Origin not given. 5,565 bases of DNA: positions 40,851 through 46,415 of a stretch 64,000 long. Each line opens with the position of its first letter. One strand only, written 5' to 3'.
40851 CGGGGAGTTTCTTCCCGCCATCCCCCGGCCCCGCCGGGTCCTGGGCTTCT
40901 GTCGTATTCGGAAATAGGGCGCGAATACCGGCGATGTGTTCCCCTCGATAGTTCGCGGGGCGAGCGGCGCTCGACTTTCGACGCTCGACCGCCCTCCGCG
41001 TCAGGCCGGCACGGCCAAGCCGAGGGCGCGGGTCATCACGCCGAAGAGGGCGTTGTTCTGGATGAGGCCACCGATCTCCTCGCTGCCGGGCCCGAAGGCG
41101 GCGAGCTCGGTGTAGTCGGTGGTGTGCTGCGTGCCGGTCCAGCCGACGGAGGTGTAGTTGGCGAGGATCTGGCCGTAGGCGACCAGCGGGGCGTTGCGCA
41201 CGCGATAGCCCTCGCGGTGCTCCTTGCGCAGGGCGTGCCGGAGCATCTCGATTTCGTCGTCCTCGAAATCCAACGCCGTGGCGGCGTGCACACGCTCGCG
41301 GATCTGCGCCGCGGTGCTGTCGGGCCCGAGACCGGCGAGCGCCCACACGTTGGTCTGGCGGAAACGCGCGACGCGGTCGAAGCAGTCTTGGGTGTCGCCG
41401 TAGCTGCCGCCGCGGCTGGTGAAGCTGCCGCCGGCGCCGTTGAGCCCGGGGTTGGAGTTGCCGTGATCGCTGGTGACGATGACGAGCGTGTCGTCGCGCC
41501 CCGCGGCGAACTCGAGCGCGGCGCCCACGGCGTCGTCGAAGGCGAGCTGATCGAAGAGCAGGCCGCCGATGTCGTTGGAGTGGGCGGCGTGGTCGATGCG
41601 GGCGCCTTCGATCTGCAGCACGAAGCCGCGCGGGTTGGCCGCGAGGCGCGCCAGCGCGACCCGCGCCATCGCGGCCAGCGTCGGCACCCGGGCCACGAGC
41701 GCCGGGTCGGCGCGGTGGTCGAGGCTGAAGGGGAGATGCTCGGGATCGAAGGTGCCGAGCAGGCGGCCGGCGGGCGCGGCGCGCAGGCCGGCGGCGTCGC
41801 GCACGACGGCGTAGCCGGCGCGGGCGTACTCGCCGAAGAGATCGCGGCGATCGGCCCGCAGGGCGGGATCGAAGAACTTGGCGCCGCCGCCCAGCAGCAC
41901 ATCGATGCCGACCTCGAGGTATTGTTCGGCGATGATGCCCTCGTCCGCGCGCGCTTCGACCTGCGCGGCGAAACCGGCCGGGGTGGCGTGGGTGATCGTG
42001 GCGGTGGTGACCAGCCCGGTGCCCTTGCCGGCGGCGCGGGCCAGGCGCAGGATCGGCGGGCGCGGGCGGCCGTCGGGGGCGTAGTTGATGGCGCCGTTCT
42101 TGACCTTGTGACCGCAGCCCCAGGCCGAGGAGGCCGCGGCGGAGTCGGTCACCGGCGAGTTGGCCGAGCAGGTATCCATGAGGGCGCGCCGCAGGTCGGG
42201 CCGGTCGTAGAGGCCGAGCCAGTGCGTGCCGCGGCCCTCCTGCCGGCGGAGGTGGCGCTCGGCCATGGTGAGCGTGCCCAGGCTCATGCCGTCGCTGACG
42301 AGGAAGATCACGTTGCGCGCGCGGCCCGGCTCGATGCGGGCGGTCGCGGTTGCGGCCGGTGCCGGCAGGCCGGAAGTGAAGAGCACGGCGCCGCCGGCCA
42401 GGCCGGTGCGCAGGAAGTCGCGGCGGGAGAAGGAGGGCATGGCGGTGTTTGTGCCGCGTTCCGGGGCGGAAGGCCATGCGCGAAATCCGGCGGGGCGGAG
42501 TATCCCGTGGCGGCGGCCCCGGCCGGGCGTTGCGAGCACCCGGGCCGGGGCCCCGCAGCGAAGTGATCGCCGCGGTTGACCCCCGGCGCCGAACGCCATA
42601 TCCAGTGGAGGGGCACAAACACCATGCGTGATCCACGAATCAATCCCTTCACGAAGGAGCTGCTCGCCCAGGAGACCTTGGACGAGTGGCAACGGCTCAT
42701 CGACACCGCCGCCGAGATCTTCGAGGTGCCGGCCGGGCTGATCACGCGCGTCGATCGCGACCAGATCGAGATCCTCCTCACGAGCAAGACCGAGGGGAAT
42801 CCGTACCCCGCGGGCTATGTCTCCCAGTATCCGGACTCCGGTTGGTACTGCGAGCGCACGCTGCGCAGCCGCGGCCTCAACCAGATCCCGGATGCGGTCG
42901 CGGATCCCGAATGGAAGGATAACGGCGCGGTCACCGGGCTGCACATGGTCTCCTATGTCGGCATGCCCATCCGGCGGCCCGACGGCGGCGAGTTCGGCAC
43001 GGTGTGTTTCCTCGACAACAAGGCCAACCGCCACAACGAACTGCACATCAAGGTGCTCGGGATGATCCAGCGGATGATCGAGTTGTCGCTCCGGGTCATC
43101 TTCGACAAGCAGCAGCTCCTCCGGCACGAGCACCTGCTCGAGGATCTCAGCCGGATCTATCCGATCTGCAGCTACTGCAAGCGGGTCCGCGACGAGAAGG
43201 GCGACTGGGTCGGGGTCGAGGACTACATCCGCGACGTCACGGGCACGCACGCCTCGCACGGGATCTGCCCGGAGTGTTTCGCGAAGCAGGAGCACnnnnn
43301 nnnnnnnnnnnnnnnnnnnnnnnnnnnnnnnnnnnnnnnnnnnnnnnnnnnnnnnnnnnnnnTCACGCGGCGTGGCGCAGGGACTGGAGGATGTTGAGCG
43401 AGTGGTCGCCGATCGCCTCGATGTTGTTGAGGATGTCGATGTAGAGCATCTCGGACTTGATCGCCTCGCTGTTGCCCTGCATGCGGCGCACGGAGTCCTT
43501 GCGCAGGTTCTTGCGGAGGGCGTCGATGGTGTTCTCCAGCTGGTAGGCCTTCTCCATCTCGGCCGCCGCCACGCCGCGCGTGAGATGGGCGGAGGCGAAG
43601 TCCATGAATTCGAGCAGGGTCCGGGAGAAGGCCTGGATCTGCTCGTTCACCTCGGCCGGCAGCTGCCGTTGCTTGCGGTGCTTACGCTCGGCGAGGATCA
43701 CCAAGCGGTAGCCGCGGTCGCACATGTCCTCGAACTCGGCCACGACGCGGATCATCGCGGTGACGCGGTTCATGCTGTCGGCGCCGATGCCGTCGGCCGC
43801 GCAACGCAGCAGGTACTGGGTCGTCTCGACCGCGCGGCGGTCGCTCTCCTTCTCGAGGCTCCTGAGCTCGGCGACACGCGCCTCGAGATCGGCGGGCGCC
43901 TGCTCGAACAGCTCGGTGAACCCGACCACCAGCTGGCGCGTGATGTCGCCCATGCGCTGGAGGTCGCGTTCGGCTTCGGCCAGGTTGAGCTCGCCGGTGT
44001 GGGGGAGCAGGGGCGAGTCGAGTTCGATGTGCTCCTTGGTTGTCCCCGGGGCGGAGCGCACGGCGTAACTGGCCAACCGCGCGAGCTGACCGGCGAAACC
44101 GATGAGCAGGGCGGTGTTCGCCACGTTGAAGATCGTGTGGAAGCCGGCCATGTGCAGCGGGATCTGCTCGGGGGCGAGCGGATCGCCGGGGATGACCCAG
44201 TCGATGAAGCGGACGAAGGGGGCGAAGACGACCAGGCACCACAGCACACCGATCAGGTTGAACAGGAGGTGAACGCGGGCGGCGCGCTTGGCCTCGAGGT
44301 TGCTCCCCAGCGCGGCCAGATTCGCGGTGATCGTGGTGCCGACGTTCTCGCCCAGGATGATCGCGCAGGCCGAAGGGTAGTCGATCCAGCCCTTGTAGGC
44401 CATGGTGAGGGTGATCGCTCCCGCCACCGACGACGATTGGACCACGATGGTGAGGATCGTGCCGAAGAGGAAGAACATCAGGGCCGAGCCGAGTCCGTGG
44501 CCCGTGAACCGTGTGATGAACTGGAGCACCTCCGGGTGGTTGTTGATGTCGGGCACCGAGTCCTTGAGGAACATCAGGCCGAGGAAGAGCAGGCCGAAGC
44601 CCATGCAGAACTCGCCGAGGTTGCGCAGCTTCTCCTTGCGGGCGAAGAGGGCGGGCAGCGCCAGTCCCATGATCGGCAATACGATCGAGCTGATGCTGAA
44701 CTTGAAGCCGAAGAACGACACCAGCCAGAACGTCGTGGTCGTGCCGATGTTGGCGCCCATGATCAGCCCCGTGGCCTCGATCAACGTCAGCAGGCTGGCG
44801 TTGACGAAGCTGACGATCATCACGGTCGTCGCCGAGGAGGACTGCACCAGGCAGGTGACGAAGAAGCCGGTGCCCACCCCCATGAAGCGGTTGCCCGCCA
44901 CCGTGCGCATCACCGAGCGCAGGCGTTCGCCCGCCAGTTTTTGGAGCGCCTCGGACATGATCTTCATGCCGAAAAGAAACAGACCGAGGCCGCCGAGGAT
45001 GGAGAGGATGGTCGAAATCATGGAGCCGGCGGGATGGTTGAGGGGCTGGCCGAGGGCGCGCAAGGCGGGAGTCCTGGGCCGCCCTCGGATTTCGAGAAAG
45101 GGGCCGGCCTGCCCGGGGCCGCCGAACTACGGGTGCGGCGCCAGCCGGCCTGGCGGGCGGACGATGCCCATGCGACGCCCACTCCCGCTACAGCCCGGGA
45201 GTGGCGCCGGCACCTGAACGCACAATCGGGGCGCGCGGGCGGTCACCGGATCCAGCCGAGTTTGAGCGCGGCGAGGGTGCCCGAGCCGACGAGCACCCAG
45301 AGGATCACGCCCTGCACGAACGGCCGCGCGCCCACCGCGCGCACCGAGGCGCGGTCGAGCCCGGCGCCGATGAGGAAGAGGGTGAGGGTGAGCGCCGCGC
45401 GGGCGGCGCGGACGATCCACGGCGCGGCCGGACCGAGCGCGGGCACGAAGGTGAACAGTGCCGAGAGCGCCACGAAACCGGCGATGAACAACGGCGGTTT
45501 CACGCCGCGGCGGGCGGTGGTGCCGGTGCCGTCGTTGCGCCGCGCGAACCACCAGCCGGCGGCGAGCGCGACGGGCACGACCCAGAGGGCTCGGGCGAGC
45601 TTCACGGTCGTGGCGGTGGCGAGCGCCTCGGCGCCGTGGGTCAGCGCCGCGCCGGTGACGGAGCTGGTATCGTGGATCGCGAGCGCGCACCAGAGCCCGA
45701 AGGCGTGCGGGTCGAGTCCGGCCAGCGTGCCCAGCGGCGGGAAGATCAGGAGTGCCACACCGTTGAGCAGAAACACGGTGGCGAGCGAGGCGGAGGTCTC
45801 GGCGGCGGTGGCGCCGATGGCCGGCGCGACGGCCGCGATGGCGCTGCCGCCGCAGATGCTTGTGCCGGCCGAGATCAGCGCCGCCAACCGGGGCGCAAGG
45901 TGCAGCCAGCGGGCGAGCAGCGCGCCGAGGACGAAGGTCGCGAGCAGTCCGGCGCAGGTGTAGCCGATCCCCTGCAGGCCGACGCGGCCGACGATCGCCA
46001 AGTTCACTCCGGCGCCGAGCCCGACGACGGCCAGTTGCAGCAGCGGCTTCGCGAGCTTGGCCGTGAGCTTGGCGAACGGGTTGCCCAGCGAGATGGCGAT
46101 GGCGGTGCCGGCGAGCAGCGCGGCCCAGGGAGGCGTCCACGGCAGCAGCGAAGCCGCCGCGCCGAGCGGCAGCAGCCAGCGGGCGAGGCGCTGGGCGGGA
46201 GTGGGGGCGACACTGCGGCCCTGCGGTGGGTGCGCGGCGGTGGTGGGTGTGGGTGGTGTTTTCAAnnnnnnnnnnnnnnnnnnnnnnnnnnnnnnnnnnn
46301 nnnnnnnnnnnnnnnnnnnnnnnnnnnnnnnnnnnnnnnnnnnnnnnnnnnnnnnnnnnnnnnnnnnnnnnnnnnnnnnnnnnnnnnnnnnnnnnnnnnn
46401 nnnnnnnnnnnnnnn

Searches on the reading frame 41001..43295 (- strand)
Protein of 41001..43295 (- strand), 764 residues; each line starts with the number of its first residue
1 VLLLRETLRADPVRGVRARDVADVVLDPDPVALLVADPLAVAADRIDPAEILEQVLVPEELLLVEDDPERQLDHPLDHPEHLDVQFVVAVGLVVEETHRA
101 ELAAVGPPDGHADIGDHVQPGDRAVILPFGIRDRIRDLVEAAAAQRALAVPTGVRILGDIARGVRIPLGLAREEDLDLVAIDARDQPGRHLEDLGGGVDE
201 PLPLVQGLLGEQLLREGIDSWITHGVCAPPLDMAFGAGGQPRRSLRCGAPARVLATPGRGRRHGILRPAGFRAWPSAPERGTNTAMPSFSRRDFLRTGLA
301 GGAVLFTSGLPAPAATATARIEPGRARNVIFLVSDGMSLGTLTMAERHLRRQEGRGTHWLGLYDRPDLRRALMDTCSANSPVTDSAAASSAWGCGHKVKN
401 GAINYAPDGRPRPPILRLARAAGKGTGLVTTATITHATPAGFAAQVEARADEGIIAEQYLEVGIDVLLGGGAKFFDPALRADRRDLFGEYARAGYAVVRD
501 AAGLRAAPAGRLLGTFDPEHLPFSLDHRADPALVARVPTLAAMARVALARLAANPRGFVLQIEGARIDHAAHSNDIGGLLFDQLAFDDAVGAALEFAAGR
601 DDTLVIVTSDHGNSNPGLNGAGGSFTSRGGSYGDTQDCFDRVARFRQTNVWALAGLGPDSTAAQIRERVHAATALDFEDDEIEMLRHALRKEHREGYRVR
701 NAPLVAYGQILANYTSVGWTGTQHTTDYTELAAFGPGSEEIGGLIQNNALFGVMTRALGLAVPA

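Call 61: search_protein_families(library=pfam, proteins=[window:41001-43295:-], max_evalue=0.00001)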
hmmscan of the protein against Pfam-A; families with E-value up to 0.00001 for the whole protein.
window:41001-43295:- (764 aa): 1 family
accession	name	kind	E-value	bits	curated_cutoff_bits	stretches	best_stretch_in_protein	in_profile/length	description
PF00245.25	Alk_phosphatase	-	6.1e-68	230.1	24.4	1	326-759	1-422/423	Alkaline phosphatase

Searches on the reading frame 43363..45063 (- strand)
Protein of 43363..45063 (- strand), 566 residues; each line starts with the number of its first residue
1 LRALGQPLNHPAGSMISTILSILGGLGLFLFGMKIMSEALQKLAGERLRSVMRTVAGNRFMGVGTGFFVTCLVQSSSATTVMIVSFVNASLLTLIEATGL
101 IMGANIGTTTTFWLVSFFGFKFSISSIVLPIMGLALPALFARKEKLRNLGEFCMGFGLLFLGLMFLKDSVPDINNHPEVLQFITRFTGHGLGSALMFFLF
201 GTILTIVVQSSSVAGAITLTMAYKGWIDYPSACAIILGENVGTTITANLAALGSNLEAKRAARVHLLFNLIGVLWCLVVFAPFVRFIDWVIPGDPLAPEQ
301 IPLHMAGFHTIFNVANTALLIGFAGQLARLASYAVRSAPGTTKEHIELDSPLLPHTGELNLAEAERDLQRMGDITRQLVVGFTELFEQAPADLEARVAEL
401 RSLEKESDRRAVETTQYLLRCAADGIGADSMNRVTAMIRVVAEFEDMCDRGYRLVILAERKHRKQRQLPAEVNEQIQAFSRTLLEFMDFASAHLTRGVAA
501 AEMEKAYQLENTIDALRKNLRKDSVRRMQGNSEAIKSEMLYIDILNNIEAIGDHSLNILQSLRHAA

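Call 61: search_protein_families(library=pfam, proteins=[window:43363-45063:-], max_evalue=0.00001)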
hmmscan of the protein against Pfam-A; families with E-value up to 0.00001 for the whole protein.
window:43363-45063:- (566 aa): 2 families
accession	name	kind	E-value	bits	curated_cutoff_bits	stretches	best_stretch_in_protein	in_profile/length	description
PF02690.20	Na_Pi_cotrans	-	7.4e-58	194.9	29.1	2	28-167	1-136/137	Na+/Pi-cotransporter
PF01895.24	PhoU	-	5.8e-11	43.1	23.5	1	502-560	26-87/89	PhoU domain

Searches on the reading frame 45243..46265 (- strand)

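Call 61: search_protein_families(library=pfam, proteins=[window:45243-46265:-], max_evalue=0.00001)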
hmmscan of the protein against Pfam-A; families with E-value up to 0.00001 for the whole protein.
window:45243-46265:- (340 aa): 1 family
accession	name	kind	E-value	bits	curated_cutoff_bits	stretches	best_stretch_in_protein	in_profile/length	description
PF03601.19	Cons_hypoth698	-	5.5e-50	170.5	24.5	1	62-317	47-302/304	Conserved hypothetical protein 698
